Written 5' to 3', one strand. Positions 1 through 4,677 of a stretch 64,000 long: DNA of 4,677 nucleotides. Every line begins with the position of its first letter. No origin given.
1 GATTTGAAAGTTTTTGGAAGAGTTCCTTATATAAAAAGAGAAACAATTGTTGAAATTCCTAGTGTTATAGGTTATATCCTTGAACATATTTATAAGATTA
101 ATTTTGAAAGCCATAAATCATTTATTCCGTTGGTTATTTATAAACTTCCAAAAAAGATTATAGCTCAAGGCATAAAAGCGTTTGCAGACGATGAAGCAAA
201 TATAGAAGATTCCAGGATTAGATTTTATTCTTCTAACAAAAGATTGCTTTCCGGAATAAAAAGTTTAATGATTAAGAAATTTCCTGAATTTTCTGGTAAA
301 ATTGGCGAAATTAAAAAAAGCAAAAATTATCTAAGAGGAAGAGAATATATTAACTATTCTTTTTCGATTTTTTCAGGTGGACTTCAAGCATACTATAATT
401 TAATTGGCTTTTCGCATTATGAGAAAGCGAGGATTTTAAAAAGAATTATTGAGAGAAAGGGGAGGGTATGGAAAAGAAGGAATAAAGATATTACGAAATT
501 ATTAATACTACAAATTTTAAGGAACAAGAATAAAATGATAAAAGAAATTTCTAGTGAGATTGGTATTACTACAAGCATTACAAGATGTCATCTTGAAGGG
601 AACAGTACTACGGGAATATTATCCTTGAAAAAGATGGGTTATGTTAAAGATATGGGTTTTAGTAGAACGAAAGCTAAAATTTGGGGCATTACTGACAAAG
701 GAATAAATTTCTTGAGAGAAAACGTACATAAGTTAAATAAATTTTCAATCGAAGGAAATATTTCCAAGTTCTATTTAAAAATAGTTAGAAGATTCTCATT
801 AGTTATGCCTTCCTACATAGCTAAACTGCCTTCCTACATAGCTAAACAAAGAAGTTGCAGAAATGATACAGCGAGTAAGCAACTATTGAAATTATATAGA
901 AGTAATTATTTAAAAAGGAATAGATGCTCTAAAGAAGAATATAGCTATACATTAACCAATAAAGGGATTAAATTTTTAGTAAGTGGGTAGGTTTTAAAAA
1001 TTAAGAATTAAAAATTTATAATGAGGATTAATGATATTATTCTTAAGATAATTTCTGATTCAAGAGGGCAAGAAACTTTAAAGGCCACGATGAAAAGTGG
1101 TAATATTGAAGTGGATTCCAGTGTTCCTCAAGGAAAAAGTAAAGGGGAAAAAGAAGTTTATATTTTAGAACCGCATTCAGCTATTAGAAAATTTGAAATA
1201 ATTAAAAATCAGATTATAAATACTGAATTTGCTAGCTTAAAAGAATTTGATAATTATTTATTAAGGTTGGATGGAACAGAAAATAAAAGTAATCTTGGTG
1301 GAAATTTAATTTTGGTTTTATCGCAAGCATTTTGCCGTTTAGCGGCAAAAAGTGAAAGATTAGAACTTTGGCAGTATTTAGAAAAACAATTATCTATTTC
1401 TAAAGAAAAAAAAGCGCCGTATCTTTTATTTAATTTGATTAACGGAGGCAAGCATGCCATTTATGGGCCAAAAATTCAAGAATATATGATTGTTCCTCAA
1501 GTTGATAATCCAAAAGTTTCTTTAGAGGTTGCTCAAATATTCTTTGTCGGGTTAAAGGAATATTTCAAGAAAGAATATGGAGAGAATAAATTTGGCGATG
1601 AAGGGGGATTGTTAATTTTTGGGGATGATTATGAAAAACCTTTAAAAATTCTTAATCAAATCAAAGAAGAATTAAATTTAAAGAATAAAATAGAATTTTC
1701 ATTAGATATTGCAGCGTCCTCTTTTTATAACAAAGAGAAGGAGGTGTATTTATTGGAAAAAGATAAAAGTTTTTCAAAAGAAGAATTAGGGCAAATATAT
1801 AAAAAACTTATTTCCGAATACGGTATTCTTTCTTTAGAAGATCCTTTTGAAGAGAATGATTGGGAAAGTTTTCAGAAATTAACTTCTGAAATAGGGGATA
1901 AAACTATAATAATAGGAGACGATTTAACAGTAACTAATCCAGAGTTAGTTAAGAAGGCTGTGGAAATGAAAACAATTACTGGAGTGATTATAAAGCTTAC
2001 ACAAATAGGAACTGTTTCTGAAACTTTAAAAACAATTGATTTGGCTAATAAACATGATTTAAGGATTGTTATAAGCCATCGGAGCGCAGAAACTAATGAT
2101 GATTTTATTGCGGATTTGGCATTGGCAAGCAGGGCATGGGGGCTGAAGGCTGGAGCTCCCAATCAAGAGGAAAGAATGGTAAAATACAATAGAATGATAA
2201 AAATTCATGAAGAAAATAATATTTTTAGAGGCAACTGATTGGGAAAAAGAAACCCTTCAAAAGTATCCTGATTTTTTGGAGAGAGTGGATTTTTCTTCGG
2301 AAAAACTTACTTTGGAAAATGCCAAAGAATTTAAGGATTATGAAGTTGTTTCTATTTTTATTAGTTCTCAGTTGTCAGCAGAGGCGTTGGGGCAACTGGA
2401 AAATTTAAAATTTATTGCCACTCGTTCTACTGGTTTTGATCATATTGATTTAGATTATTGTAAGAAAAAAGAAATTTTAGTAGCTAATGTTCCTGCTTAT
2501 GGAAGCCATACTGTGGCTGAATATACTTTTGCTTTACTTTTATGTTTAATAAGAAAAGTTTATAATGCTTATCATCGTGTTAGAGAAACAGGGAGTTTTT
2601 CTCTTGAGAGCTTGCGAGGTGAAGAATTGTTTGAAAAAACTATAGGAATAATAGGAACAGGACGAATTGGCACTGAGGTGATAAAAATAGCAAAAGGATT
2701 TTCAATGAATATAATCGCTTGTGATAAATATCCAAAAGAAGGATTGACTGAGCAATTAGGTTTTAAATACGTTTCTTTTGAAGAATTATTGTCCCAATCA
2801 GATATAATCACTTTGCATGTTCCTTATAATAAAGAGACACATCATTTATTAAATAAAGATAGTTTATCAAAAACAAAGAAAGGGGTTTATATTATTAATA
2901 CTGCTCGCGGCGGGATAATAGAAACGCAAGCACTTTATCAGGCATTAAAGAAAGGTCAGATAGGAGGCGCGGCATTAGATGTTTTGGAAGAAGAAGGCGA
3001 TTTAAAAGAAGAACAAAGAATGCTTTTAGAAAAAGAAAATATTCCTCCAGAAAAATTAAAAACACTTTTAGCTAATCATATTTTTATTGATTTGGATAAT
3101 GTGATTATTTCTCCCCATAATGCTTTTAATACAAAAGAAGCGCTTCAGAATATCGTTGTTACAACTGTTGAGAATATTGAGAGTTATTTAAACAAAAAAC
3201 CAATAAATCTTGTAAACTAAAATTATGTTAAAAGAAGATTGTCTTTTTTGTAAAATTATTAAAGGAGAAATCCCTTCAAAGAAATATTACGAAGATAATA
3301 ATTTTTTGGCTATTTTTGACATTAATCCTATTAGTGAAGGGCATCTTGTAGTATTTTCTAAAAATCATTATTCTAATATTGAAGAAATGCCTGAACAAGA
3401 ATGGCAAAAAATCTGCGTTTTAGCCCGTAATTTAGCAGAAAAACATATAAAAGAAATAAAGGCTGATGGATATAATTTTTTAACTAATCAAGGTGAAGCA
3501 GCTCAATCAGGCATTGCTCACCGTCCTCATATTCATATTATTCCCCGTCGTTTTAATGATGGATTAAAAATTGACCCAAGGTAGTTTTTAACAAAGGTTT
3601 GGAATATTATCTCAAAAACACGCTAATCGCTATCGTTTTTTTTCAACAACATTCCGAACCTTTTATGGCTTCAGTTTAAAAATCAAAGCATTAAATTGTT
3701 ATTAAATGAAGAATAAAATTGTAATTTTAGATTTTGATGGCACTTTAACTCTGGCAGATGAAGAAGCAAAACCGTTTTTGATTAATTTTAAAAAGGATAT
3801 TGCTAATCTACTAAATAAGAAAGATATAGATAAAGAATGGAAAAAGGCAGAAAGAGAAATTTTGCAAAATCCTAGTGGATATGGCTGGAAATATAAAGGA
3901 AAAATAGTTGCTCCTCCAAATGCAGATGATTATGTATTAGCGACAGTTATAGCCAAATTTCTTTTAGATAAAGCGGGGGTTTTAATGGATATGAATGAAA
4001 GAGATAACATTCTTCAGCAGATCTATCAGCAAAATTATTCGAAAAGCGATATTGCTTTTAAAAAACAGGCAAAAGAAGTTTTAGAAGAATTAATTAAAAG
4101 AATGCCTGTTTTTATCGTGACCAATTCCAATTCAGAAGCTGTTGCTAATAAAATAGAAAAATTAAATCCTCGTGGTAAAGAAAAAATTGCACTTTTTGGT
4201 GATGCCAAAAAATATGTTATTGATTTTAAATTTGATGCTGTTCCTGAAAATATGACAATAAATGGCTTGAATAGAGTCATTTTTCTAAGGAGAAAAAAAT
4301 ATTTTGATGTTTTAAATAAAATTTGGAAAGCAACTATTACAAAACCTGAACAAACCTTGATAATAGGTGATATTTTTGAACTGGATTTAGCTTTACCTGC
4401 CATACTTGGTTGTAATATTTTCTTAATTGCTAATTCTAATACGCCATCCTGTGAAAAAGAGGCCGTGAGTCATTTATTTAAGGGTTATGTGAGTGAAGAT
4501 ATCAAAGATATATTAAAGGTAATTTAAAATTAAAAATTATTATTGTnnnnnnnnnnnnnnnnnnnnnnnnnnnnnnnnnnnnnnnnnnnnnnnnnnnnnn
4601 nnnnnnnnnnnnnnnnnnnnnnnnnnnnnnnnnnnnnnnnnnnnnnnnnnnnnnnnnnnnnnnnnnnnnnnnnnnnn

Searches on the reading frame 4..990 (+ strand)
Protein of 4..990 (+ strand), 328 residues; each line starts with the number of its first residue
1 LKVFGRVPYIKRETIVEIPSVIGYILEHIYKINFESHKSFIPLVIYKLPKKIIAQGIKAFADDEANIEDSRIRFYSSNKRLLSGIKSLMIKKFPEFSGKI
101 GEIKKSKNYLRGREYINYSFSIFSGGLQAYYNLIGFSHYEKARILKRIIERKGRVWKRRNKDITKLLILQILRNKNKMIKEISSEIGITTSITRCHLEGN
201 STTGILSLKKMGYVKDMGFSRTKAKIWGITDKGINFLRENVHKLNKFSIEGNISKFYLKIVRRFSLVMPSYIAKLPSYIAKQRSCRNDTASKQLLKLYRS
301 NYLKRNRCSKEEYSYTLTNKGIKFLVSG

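Call 53: search_protein_families(library=pfam, proteins=[window:4-990:+], max_evalue=0.001)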
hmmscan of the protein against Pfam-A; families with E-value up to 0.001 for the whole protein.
window:4-990:+ (328 aa): 1 family
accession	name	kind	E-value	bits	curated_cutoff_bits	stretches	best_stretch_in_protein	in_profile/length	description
PF03501.21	S10_plectin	-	0.00055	20.4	26.9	0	207-242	46-79/93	Plectin/S10 domain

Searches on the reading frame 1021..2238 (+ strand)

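Call 53: search_protein_families(library=pfam, proteins=[window:1021-2238:+], max_evalue=0.001)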
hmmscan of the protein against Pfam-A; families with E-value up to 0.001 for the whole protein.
window:1021-2238:+ (405 aa): 3 families
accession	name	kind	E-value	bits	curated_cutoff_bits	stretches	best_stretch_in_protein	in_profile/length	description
PF00113.28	Enolase_C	-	1.2e-68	232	21.5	1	133-398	5-280/296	Enolase, C-terminal TIM barrel domain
PF03952.21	Enolase_N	-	4.2e-22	79.2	35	1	3-120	1-131/131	Enolase, N-terminal domain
PF13378.12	MR_MLE_C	-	5.6e-08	33.2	29.4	1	251-353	55-154/219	Enolase C-terminal domain-like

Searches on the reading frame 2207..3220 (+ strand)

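Call 53: search_protein_families(library=pfam, proteins=[window:2207-3220:+], max_evalue=0.001)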
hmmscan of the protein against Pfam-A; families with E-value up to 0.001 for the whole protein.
window:2207-3220:+ (337 aa): 4 families
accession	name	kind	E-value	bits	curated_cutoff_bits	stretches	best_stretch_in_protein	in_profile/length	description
PF02826.25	2-Hacid_dh_C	-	1.1e-57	194.7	25.1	1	108-306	1-178/178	D-isomer specific 2-hydroxyacid dehydrogenase, NAD binding domain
PF00389.36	2-Hacid_dh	-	3e-33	114.8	24.6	1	12-337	10-134/134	D-isomer specific 2-hydroxyacid dehydrogenase, catalytic domain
PF03807.23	F420_oxidored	-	3.2e-05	24.9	21.6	1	145-232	1-91/94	NADP oxidoreductase coenzyme F420-dependent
PF03446.21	NAD_binding_2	-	3.2e-05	24.4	21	1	145-252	1-112/161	NAD binding domain of 6-phosphogluconate dehydrogenase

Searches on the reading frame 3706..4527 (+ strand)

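Call 53: search_protein_families(library=pfam, proteins=[window:3706-4527:+], max_evalue=0.001)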
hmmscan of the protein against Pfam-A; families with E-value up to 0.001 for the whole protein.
window:3706-4527:+ (273 aa): 3 families
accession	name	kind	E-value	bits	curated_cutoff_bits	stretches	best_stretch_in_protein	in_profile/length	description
PF00702.32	Hydrolase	-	3e-06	28.2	26.4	1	4-228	2-184/191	haloacid dehalogenase-like hydrolase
PF13419.12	HAD_2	-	6.9e-06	26.7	23.8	0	93-154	55-117/178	Haloacid dehalogenase-like hydrolase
PF03031.24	NIF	-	0.00055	20.1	21.8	0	102-158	24-79/160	NLI interacting factor-like phosphatase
